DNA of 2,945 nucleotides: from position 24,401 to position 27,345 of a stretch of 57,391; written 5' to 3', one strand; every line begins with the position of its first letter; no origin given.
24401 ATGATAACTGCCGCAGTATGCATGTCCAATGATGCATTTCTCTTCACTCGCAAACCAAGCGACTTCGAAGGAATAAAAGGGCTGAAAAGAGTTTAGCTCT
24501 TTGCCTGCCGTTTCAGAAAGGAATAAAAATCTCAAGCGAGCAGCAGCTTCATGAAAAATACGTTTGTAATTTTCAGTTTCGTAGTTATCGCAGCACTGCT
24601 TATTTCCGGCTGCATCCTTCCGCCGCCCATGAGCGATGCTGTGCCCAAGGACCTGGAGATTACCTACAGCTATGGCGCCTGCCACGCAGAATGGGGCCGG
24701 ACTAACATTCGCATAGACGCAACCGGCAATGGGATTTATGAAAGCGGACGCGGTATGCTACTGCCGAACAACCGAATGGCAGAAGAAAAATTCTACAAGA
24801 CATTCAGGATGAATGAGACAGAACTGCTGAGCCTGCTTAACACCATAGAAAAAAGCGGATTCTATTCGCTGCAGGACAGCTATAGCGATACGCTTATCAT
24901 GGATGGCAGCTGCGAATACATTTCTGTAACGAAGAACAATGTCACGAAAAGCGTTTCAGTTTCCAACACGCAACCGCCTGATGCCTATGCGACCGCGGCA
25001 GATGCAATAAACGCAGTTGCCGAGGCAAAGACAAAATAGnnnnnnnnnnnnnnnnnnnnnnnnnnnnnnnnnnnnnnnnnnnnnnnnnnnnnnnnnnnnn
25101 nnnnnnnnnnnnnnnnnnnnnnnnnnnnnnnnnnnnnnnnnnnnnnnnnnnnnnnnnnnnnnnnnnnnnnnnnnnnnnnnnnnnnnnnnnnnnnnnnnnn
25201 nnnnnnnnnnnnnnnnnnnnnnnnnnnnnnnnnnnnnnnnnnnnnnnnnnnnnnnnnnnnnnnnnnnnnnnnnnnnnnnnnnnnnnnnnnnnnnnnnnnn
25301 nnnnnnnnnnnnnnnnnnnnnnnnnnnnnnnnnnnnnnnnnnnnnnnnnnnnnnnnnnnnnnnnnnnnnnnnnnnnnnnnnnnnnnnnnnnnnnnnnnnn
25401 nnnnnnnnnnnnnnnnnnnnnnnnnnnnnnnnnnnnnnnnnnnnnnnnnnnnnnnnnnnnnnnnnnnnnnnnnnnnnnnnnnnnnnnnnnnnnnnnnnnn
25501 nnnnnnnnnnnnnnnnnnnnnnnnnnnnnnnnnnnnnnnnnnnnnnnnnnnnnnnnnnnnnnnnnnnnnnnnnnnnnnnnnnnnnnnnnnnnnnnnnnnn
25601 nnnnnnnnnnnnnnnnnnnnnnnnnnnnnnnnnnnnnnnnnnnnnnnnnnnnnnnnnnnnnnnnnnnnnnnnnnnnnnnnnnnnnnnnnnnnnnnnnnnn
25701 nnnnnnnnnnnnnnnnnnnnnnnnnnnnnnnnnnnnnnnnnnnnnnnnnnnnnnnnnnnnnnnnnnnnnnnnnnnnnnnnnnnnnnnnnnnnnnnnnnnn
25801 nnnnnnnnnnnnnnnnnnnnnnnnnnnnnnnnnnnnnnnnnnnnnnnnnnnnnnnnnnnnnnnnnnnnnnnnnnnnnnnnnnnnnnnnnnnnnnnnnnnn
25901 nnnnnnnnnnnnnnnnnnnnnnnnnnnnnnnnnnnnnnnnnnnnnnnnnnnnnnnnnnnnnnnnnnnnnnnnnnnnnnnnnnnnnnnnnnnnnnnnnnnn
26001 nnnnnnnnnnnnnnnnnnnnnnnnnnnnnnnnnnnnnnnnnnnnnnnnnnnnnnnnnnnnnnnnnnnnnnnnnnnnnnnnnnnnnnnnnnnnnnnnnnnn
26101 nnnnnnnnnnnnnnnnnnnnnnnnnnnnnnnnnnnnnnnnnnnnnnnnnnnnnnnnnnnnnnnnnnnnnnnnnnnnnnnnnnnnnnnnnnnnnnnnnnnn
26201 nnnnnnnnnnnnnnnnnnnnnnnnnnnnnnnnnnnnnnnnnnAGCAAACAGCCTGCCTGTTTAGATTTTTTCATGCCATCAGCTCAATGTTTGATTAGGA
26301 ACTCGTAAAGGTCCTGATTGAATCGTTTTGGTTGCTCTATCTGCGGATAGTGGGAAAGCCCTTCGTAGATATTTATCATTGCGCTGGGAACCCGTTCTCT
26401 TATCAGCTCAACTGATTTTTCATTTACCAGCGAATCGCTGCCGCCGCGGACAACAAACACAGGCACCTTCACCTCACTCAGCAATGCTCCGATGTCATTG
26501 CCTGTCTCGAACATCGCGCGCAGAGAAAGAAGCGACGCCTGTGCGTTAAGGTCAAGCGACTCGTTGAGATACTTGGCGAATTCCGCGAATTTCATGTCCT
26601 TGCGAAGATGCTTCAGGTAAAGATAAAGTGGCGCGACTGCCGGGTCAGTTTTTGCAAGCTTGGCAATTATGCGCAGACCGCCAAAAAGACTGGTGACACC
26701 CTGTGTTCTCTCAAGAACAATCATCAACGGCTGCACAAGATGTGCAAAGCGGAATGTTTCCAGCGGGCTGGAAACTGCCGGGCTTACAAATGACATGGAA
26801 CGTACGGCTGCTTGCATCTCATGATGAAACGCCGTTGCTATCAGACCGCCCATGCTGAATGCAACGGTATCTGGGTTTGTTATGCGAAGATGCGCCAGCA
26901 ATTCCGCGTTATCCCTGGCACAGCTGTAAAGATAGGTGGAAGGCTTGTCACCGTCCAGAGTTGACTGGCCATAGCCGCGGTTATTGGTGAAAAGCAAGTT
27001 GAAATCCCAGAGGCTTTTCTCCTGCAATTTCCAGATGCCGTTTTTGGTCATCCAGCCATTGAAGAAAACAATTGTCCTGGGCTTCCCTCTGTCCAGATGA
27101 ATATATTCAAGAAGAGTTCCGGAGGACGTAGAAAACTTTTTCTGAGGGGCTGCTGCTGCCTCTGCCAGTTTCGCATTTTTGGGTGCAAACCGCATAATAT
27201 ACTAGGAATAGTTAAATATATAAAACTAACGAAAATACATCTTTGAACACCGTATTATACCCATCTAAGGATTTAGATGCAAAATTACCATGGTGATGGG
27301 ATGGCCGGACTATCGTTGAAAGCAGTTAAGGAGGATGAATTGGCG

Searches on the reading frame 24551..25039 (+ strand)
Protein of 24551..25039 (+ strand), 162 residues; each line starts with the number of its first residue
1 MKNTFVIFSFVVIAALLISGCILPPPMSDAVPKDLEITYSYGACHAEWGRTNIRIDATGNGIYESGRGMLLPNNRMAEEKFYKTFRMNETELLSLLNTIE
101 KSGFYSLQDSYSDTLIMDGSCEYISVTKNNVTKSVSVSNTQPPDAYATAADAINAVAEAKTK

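Call 8: search_protein_families(library=pfam, proteins=[window:24551-25039:+], max_evalue=0.01)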
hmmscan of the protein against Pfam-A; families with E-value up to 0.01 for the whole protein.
window:24551-25039:+ (162 aa): 1 family
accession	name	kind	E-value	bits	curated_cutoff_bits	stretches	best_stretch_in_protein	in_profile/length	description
PF20033.5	DUF6438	-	6e-08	33.4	30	1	36-155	2-114/116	Domain of unknown function (DUF6438)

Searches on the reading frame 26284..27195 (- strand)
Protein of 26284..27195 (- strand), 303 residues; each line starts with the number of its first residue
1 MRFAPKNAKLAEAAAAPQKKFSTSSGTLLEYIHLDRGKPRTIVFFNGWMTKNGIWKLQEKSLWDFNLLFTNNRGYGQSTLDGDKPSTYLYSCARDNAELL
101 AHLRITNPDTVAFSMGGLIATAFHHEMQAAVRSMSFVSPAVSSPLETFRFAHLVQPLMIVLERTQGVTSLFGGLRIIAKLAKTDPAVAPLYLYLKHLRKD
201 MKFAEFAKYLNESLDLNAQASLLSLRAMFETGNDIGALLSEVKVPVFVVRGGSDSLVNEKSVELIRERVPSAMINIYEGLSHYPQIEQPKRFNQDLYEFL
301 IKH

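Call 8: search_protein_families(library=pfam, proteins=[window:26284-27195:-], max_evalue=0.01)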
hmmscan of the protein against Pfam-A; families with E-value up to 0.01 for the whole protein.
window:26284-27195:- (303 aa): 3 families
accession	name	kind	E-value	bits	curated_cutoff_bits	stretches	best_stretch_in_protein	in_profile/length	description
PF12146.15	Hydrolase_4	-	2.2e-15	57.1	27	1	63-287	30-237/239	Serine aminopeptidase, S33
PF00561.26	Abhydrolase_1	-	1.4e-12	48.2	25.8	1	43-289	4-245/245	alpha/beta hydrolase fold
PF12697.13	Abhydrolase_6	-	4.5e-11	44.3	26.3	1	42-293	1-215/217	Alpha/beta hydrolase family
